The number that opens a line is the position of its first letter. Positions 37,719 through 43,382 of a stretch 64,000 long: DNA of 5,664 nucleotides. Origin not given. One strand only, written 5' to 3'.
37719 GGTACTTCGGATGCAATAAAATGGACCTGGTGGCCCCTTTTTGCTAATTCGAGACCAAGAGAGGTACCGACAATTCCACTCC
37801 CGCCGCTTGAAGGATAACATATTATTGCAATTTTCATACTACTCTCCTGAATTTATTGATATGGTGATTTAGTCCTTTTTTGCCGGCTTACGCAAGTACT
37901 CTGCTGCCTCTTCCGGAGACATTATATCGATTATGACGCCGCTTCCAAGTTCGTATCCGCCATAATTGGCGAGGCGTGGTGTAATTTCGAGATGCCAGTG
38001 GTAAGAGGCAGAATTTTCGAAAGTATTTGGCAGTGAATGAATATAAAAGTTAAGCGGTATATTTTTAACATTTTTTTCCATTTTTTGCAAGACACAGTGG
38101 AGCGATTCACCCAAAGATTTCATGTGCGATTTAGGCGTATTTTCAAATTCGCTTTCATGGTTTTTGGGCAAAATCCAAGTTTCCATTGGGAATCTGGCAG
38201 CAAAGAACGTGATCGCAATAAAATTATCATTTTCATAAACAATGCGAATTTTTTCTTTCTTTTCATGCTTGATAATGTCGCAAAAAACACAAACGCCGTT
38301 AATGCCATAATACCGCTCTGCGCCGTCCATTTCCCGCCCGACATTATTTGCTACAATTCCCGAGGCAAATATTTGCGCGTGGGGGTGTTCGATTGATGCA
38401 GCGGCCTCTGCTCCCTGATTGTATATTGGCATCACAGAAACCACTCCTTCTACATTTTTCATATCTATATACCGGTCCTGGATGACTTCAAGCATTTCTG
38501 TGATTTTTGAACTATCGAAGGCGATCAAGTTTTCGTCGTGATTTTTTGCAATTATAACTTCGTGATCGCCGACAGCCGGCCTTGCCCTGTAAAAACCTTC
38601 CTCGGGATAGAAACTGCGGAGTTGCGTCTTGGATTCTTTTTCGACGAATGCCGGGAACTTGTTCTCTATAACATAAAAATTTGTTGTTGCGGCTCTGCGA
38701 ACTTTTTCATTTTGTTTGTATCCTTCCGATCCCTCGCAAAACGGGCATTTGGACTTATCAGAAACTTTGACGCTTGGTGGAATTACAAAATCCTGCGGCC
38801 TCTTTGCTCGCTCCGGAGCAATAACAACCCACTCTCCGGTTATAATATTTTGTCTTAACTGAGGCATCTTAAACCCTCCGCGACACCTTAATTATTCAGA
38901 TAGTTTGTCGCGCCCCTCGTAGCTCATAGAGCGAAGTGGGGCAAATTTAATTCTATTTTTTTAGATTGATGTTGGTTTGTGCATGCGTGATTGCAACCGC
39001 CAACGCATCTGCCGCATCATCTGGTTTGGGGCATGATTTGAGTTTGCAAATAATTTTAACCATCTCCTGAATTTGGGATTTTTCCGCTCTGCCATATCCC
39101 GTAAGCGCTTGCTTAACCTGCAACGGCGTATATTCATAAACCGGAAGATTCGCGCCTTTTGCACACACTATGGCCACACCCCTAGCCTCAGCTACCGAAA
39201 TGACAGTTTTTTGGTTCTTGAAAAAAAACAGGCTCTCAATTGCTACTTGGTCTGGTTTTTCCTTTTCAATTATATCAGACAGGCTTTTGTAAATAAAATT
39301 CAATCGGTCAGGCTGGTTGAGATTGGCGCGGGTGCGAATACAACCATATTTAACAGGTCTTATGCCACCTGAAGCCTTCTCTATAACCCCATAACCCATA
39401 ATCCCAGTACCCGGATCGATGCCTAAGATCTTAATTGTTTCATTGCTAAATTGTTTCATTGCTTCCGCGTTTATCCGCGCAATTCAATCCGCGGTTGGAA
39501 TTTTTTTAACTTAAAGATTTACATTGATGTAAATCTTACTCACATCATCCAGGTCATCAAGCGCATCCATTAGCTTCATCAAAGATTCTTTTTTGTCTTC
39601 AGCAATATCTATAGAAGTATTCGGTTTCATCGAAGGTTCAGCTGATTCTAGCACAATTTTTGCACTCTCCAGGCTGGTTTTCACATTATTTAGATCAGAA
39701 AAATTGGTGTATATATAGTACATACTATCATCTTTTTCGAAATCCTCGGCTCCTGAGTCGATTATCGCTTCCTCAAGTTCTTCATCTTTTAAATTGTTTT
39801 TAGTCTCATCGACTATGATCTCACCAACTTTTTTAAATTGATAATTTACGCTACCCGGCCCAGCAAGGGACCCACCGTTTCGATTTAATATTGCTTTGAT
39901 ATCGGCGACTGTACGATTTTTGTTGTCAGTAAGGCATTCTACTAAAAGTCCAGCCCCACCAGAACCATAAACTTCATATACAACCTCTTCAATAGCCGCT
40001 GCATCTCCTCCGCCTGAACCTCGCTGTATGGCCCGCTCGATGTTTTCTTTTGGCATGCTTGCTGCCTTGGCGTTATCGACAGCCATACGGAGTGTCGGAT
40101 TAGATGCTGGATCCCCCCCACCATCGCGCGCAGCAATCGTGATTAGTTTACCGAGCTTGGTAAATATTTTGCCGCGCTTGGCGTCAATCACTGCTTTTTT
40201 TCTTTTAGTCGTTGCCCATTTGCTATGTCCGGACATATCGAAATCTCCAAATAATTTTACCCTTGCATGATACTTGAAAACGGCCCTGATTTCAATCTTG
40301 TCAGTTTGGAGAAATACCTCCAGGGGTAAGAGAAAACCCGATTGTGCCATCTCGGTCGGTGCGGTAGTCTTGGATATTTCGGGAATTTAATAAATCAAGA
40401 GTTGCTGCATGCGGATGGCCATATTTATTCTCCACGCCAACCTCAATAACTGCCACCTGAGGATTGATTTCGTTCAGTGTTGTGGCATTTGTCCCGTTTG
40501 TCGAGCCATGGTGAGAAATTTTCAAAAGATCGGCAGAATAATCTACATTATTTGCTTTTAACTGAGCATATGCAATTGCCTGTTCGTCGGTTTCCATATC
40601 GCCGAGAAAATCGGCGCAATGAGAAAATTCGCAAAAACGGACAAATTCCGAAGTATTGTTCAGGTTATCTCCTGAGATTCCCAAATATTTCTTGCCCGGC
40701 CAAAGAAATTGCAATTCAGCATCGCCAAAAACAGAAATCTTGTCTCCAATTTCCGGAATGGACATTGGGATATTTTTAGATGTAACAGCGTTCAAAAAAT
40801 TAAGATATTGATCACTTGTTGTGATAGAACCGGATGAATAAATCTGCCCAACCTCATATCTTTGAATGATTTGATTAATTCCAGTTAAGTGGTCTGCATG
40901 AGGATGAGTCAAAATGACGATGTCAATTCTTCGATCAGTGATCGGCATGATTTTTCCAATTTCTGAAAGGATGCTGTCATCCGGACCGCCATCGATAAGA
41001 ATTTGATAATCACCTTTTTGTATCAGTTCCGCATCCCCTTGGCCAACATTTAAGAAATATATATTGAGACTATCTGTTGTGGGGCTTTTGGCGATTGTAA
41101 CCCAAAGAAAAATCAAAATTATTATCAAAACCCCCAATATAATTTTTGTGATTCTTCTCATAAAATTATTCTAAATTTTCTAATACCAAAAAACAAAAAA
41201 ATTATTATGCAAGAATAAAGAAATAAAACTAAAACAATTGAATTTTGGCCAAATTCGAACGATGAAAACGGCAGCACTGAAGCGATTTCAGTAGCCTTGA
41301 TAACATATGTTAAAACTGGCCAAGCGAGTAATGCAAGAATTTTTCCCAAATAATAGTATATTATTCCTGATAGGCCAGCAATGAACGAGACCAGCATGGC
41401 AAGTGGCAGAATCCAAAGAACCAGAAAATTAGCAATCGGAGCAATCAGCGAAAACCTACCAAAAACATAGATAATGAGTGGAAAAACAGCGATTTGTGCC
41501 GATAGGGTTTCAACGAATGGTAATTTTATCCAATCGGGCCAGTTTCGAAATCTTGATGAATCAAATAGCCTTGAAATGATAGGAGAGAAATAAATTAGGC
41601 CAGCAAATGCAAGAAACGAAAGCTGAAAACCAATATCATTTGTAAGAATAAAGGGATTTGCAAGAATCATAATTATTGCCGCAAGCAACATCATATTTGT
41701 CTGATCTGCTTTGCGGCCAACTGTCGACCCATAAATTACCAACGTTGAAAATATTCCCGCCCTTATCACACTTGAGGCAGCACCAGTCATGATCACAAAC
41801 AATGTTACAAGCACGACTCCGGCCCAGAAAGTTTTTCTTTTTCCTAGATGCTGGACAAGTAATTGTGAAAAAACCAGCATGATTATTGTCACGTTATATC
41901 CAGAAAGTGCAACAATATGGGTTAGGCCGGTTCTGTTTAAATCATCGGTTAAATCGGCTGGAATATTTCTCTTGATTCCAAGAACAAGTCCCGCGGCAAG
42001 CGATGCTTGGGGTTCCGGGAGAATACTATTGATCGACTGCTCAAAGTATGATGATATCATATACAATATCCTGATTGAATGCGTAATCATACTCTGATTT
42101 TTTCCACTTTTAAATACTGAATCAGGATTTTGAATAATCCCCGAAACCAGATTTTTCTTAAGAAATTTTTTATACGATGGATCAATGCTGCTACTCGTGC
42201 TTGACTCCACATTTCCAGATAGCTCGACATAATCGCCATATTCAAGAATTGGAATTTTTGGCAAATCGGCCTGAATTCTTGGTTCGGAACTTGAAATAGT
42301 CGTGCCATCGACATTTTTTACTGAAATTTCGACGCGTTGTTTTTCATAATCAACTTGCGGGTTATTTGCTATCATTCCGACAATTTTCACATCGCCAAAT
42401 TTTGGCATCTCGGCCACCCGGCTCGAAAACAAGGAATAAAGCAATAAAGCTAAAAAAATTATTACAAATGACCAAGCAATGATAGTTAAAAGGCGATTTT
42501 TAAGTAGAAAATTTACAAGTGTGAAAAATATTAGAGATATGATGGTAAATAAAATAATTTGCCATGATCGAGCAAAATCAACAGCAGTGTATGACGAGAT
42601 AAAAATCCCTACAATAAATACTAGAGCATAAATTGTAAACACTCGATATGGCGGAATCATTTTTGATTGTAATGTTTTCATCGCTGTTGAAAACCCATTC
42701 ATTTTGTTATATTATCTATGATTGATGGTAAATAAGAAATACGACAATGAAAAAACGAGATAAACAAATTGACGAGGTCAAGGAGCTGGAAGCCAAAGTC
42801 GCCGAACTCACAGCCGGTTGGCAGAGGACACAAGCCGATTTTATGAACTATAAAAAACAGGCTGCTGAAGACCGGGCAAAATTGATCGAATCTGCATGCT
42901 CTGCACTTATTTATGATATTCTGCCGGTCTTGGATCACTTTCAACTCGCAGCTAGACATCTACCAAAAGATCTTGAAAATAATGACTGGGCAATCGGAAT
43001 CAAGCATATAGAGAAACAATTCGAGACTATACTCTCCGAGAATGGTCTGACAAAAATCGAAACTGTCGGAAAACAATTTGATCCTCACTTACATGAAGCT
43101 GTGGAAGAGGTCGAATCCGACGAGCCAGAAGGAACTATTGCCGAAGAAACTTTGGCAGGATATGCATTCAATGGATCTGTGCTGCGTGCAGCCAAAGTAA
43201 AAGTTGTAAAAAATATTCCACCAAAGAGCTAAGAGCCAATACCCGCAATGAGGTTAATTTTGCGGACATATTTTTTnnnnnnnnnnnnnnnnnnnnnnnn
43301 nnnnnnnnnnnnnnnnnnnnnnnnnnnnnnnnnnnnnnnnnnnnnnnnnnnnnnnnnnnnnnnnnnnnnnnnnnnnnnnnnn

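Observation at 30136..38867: Compact sugar-salvage-to-glycan cluster: phosphohexomutase, two APH-fold kinases, three GT4s, one GT2 and a GalT-type uridylyltransferase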

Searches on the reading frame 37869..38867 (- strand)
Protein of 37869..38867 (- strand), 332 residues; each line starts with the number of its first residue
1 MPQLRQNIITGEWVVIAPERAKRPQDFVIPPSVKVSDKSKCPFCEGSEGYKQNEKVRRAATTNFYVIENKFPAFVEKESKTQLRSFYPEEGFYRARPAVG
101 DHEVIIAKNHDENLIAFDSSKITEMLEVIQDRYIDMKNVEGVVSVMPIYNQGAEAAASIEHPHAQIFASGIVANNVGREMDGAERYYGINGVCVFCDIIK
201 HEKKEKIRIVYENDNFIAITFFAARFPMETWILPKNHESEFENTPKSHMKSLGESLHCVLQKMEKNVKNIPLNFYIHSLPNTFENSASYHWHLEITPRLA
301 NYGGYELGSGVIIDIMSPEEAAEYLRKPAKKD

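Call 3: search_protein_families(library=pfam, proteins=[window:37869-38867:-], max_evalue=0.01)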
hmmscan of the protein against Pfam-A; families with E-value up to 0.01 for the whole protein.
window:37869-38867:- (332 aa): 6 families
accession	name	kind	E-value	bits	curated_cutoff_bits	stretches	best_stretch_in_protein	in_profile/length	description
PF01087.27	GalP_UDP_transf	-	9.4e-15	56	22.1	1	3-170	13-181/184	Galactose-1-phosphate uridyl transferase, N-terminal domain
PF01230.28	HIT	-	2.9e-09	37.9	21.5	1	206-293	5-92/98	HIT domain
PF02744.22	GalP_UDP_tr_C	-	1.2e-08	35.3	29.2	1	184-295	6-119/165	Galactose-1-phosphate uridyl transferase, C-terminal domain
PF16268.10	DUF4921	-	5.5e-06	26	28.5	1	145-322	224-390/425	Domain of unknown function (DUF4921)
PF11969.13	DcpS_C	-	2.5e-05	25.1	24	1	193-292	2-96/114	Scavenger mRNA decapping enzyme C-term binding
PF16285.10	DUF4931_N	-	3.5e-05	24.3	24.1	1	105-167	57-119/124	Domain of unknown function (DUF4931) N-terminal domain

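Call 4: search_protein_families(library=ncbifam, proteins=[window:37869-38867:-], max_evalue=0.01)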
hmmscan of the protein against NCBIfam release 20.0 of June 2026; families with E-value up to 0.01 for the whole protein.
window:37869-38867:- (332 aa): 3 families
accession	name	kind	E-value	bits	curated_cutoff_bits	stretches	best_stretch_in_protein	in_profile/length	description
NF008724.0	PRK11720.1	equivalog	1.1e-38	133.3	448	1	2-328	10-338/348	UDP-glucose--hexose-1-phosphate uridylyltransferase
TIGR00209.1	galT_1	equivalog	2.6e-30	105.6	102.1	1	3-300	12-305/349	galactose-1-phosphate uridylyltransferase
NF045834.1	M_plasma_HinT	exception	9.7e-07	29.6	130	0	92-166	24-98/102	histidine triad protein HinT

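Call 25: search_solved_structures(query=window:37869-38867:-, max_evalue=0.001, show_alignments=2)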
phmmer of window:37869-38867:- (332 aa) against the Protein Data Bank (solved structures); distinct sequences matched with E-value up to 0.001: 11.
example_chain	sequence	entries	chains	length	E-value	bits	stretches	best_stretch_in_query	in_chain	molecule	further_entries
1z84_A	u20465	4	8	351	5.4e-51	176.8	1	2-327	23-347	galactose-1-phosphate uridyl transferase-like protein | putative galactose-1-phosphate uridyl transferase | Probable galactose-1-phosphate uridyl transferase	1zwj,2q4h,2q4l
2h39_A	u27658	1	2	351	1.3e-49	172.3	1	2-327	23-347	Probable galactose-1-phosphate uridyl transferase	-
6k5z_A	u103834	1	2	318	2.1e-24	89.5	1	3-326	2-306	Galactose-1-phosphate uridylyltransferase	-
6k9z_A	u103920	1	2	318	3.7e-23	85.4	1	3-326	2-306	Galactose-1-phosphate uridylyltransferase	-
1hxp_A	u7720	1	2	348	1.9e-21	79.7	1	2-300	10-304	HEXOSE-1-PHOSPHATE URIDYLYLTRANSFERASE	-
1hxq_A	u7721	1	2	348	2.6e-21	79.3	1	2-300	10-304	HEXOSE-1-PHOSPHATE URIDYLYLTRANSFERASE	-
1gup_A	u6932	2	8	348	6.5e-20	74.7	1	2-300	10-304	GALACTOSE-1-PHOSPHATE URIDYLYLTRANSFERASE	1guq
6gqd_A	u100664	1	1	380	1.8e-15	60.1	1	4-326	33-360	Galactose-1-phosphate uridylyltransferase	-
5in3_B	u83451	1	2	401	1.9e-15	60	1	4-326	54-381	Galactose-1-phosphate uridylyltransferase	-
3o0m_A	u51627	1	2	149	0.00054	22.4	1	192-312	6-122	HIT family protein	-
5uvm_A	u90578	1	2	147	0.00091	21.6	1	187-263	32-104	Histidine triad (HIT) protein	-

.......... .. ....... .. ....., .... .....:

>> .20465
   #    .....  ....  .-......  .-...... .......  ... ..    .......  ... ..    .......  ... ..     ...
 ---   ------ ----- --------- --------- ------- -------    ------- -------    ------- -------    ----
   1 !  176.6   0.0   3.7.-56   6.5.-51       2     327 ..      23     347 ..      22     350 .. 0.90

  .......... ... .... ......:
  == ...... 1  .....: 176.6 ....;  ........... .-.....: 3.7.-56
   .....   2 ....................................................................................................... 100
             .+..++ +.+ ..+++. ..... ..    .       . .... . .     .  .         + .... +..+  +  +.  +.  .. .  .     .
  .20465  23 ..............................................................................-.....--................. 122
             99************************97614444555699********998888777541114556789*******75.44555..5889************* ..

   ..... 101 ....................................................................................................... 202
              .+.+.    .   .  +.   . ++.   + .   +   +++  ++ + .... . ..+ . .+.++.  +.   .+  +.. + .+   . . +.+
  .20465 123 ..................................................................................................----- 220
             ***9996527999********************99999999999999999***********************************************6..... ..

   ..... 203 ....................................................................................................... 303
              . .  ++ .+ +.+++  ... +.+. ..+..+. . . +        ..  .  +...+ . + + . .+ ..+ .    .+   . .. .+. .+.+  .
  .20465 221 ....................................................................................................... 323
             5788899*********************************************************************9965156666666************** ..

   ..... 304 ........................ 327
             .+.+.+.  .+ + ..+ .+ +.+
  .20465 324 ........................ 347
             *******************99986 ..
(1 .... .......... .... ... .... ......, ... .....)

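Call 48: search_solved_structures(query=window:37869-38867:-, max_evalue=1e-18, show_alignments=5)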
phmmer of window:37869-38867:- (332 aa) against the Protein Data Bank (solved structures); distinct sequences matched with E-value up to 1e-18: 7.
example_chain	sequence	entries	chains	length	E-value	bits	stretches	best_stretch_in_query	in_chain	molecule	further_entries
1z84_A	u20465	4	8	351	5.4e-51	176.8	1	2-327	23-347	galactose-1-phosphate uridyl transferase-like protein | putative galactose-1-phosphate uridyl transferase | Probable galactose-1-phosphate uridyl transferase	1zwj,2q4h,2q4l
2h39_A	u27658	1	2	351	1.3e-49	172.3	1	2-327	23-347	Probable galactose-1-phosphate uridyl transferase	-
6k5z_A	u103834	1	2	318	2.1e-24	89.5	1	3-326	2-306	Galactose-1-phosphate uridylyltransferase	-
6k9z_A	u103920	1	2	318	3.7e-23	85.4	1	3-326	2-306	Galactose-1-phosphate uridylyltransferase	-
1hxp_A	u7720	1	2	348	1.9e-21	79.7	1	2-300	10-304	HEXOSE-1-PHOSPHATE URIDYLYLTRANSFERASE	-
1hxq_A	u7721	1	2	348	2.6e-21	79.3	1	2-300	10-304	HEXOSE-1-PHOSPHATE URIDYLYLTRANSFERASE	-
1gup_A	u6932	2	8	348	6.5e-20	74.7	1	2-300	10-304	GALACTOSE-1-PHOSPHATE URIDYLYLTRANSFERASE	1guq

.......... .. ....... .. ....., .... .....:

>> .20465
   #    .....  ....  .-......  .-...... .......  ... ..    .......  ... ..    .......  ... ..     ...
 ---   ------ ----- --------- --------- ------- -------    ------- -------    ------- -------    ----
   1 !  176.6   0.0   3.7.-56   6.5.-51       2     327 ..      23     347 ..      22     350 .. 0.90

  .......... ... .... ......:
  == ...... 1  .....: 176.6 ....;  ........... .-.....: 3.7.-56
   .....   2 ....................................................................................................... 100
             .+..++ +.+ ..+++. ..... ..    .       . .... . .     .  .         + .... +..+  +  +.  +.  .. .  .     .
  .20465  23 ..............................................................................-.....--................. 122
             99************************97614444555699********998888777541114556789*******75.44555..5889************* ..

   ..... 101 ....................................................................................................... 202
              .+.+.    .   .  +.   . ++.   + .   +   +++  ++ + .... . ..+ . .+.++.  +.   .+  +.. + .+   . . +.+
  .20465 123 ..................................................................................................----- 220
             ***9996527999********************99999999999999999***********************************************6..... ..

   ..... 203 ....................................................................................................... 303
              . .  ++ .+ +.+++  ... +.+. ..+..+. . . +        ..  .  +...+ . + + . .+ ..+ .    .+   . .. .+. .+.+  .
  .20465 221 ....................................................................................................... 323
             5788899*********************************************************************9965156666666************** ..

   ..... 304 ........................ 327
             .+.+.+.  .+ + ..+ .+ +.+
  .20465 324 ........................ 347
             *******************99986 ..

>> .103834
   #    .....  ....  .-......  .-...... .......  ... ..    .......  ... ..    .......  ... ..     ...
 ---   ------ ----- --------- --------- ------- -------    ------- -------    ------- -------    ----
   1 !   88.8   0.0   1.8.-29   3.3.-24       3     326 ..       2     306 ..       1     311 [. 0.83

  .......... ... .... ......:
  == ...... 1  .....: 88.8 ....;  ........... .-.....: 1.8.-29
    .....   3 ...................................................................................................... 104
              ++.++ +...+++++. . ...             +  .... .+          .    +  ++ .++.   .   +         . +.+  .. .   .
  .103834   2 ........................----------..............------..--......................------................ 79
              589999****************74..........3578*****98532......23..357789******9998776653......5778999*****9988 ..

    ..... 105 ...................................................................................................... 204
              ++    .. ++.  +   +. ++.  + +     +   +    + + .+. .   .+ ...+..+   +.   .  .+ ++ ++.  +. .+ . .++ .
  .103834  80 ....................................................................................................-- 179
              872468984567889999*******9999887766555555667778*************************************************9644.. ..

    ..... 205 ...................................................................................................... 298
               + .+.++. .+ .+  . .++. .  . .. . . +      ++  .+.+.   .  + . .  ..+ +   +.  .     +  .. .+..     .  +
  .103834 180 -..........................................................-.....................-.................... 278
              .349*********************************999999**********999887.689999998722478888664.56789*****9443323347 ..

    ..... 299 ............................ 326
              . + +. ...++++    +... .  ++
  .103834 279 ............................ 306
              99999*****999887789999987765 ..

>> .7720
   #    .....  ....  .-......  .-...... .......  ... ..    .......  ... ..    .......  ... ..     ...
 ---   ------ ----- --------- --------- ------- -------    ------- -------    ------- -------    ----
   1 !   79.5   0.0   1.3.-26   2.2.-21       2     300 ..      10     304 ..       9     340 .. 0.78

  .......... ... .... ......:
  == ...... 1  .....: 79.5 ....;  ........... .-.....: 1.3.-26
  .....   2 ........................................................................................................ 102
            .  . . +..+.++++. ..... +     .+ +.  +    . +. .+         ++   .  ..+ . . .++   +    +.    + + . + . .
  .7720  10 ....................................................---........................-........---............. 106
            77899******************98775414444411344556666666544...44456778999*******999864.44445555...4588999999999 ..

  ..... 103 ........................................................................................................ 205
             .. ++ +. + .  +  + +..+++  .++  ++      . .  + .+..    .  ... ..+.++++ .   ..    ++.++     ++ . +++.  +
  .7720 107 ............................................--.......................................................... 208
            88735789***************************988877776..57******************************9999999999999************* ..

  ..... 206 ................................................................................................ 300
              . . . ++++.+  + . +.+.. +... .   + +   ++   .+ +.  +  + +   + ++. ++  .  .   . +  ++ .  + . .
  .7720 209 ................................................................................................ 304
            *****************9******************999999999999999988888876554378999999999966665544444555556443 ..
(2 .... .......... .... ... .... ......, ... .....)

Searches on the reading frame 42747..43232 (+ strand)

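Call 56: search_protein_families(library=ncbifam, proteins=[window:42747-43232:+], max_evalue=0.001)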
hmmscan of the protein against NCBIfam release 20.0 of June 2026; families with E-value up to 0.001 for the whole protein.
window:42747-43232:+ (161 aa): 26 families (the best 25 are shown)
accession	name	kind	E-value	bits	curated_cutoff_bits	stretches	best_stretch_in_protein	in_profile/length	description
NF010738.0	PRK14140.1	equivalog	5e-29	101.4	137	1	6-154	41-190/191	nucleotide exchange factor GrpE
NF010741.0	PRK14143.1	equivalog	3.4e-27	95.5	184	1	9-157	78-228/258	nucleotide exchange factor GrpE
NF010750.0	PRK14153.1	equivalog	6e-27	94.4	194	1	8-156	39-188/194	nucleotide exchange factor GrpE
NF010747.0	PRK14149.1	equivalog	1.5e-24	86.6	176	1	6-156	40-190/191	nucleotide exchange factor GrpE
NF010761.0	PRK14164.1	equivalog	1.1e-23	84.3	167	1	9-152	77-213/220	nucleotide exchange factor GrpE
NF010743.0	PRK14145.1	equivalog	7.3e-23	81.5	186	1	10-155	50-200/200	nucleotide exchange factor GrpE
NF010737.0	PRK14139.1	equivalog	7e-22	78.2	164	1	7-155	40-186/188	nucleotide exchange factor GrpE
NF010740.0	PRK14142.1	equivalog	2.8e-21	76.2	233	1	11-157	48-190/235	nucleotide exchange factor GrpE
NF010757.0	PRK14160.1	equivalog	1.8e-20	73.2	184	1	4-154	63-210/211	nucleotide exchange factor GrpE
NF010759.0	PRK14162.1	equivalog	1.1e-19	70.9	176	1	4-153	41-192/194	nucleotide exchange factor GrpE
NF010746.0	PRK14148.1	equivalog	2.9e-18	66.4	212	1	6-156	44-195/195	nucleotide exchange factor GrpE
NF010755.0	PRK14158.1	equivalog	4.9e-18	65.3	200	1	7-155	41-194/198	nucleotide exchange factor GrpE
NF010739.0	PRK14141.1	equivalog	9.9e-17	61.2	192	1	3-157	34-195/211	nucleotide exchange factor GrpE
NF010752.0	PRK14155.1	equivalog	1.9e-16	60.1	194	1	4-154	15-170/208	nucleotide exchange factor GrpE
NF010749.0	PRK14151.1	equivalog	5.7e-15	55.4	231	1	9-156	27-176/188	nucleotide exchange factor GrpE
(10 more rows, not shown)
